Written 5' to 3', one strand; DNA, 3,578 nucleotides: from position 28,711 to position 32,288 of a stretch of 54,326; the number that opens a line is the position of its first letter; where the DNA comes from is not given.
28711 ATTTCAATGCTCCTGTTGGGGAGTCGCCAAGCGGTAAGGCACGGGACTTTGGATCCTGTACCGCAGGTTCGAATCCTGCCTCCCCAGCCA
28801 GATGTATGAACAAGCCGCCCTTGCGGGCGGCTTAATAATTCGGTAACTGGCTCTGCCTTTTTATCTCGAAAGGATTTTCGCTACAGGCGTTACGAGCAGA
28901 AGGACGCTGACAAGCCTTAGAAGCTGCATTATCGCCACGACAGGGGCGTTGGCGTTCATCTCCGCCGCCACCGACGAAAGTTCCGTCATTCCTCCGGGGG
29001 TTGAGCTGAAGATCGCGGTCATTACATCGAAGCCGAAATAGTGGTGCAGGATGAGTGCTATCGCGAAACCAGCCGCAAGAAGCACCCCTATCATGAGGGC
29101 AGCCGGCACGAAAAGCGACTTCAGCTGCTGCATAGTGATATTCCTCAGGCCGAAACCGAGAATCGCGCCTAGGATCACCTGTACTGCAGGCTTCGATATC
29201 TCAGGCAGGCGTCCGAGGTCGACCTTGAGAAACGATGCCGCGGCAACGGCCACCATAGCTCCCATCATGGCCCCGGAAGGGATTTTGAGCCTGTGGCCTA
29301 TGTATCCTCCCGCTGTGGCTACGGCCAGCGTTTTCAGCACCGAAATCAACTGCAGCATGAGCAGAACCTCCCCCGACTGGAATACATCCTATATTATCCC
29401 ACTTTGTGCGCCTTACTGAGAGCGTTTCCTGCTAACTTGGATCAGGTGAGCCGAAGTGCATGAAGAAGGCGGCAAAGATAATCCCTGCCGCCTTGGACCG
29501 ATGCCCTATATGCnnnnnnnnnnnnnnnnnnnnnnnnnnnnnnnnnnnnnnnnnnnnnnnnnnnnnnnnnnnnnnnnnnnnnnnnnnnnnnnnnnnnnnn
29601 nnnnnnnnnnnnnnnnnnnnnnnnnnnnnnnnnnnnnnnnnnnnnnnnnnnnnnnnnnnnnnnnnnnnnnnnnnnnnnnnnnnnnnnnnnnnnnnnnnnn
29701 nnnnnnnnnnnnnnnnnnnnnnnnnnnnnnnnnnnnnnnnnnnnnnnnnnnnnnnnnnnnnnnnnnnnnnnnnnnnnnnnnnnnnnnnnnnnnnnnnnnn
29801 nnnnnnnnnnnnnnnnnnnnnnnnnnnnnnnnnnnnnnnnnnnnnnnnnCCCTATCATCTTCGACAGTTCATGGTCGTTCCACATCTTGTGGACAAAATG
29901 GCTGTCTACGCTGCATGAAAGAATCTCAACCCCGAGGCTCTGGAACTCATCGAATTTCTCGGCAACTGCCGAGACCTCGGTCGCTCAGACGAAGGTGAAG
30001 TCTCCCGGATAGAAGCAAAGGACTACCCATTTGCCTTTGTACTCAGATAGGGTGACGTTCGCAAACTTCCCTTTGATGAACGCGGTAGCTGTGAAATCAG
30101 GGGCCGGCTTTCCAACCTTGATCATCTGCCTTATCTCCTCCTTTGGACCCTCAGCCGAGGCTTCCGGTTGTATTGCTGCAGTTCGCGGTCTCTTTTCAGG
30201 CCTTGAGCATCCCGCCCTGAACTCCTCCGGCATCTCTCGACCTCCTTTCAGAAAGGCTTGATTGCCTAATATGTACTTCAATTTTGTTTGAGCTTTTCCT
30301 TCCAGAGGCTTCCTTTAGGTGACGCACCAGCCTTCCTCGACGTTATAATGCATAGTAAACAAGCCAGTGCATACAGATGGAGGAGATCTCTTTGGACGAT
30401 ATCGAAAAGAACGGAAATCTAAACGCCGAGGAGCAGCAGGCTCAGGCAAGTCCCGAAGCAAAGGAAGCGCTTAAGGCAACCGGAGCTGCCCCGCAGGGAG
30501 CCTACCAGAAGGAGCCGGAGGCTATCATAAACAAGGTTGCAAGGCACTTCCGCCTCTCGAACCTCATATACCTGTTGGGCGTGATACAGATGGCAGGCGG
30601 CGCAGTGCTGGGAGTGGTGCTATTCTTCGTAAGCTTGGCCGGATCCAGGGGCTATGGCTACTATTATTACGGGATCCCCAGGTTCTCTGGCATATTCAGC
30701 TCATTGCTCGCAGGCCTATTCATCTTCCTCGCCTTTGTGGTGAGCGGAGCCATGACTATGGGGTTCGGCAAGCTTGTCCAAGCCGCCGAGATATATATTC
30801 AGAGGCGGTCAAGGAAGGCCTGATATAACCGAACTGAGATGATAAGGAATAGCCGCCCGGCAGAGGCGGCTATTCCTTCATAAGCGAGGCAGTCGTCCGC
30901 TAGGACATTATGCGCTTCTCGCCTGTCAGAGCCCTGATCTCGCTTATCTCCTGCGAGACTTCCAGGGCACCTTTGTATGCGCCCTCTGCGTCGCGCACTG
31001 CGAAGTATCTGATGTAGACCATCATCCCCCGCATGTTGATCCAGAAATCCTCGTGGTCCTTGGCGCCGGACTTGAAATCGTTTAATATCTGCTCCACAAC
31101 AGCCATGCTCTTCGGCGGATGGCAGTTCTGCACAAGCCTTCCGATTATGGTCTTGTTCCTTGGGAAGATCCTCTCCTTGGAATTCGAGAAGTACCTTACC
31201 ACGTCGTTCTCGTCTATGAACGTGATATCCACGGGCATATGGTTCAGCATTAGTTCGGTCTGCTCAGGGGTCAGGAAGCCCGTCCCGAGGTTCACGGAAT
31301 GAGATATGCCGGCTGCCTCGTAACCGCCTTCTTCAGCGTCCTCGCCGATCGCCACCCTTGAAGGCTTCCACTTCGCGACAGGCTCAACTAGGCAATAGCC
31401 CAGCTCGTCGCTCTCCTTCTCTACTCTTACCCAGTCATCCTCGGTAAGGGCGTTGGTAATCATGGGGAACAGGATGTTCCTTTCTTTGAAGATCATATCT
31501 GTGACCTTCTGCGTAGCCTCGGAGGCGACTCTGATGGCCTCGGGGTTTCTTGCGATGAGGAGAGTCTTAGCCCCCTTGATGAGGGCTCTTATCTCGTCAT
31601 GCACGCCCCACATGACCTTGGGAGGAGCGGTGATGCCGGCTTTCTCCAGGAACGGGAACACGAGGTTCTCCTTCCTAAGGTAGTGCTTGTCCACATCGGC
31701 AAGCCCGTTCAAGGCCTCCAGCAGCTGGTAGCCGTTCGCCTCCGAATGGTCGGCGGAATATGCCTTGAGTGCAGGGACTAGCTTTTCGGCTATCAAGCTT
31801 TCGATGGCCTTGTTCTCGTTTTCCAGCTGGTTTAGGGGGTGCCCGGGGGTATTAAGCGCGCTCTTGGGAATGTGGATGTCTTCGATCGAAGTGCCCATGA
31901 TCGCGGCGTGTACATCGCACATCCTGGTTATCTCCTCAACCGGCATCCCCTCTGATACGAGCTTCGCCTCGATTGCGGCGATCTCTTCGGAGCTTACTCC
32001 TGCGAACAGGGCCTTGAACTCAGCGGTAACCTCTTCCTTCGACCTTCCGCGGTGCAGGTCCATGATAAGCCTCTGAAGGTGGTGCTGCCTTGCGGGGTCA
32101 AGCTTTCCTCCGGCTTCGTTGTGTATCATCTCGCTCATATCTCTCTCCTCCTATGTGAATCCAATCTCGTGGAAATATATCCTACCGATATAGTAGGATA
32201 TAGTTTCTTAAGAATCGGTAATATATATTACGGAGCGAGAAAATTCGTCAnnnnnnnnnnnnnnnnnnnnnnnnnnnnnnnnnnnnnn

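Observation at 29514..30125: Peroxiredoxin with in-frame UGA at the peroxidatic Cys plus a SECIS hairpin: a selenoprotein that ORF callers split or flag as a pseudogene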

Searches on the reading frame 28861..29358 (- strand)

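Call 9: search_protein_families(library=pfam, proteins=[window:28861-29358:-], max_evalue=0.001)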
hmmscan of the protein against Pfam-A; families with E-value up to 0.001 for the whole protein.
window:28861-29358:- (165 aa): 1 family
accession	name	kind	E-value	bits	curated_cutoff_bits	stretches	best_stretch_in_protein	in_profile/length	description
PF05145.17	AbrB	-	6.7e-32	111.1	29.2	1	7-163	157-313/314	Transition state regulatory protein AbrB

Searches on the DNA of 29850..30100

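Call 55: search_rna_families(source=window, start=29850, end=30100, threshold=evalue, max_evalue=10)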
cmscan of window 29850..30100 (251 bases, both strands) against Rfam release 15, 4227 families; matches with E-value up to 10: 1.
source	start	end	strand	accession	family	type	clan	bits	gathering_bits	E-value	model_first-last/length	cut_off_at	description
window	30066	30100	+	RF02206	WT1-AS_4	Gene; lncRNA;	-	11.2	60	5.2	1-35/134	3'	WT1 antisense RNA conserved region 4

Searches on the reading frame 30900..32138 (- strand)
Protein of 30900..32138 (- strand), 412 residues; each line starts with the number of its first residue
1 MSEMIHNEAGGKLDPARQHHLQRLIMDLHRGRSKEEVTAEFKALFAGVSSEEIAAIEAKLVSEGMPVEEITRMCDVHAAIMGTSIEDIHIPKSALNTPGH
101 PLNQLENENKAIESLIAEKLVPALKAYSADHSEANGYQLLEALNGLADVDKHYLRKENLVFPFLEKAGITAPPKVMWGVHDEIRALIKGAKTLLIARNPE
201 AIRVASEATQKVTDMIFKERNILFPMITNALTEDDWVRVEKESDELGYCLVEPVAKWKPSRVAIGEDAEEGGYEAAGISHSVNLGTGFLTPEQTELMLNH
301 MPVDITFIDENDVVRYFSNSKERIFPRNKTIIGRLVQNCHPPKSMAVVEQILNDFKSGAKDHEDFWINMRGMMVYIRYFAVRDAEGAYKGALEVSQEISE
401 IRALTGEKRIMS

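Call 9: search_protein_families(library=pfam, proteins=[window:30900-32138:-], max_evalue=0.001)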
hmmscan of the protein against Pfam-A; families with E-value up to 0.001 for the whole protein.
window:30900-32138:- (412 aa): 4 families
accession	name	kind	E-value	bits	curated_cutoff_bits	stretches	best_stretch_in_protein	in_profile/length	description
PF13596.12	PAS_10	-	5.3e-31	107.8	22.1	1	296-398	3-105/106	PAS domain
PF04282.18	DUF438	-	7.5e-22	77.5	25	1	21-86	1-66/67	Family of unknown function (DUF438)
PF01814.28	Hemerythrin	-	1.8e-16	61.2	25.3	1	100-227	1-127/127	Hemerythrin HHE cation binding domain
PF08448.16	PAS_4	-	0.0004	21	23.1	1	298-401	1-108/110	PAS fold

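Call 21: find_encoding_contigs(protein=window:30900-32138:-, flank=10000, max_places=4)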
Protein window:30900-32138:- (412 aa): 3 contigs read that carry it; 3 places shown.
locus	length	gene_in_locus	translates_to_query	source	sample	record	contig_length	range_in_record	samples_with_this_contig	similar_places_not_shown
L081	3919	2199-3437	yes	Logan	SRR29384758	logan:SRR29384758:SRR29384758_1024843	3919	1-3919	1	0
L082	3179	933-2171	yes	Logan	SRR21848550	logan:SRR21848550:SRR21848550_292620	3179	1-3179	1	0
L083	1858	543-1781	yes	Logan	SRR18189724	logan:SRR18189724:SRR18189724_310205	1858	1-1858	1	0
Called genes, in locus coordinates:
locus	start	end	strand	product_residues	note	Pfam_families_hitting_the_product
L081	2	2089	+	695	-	?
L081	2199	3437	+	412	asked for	PF04282:DUF438, PF01814:Hemerythrin, PF13596:PAS_10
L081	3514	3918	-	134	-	?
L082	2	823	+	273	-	?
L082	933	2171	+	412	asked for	PF04282:DUF438, PF01814:Hemerythrin, PF13596:PAS_10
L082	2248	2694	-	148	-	-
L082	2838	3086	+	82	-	PF00578:AhpC-TSA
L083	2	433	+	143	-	?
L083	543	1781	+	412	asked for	PF04282:DUF438, PF01814:Hemerythrin, PF13596:PAS_10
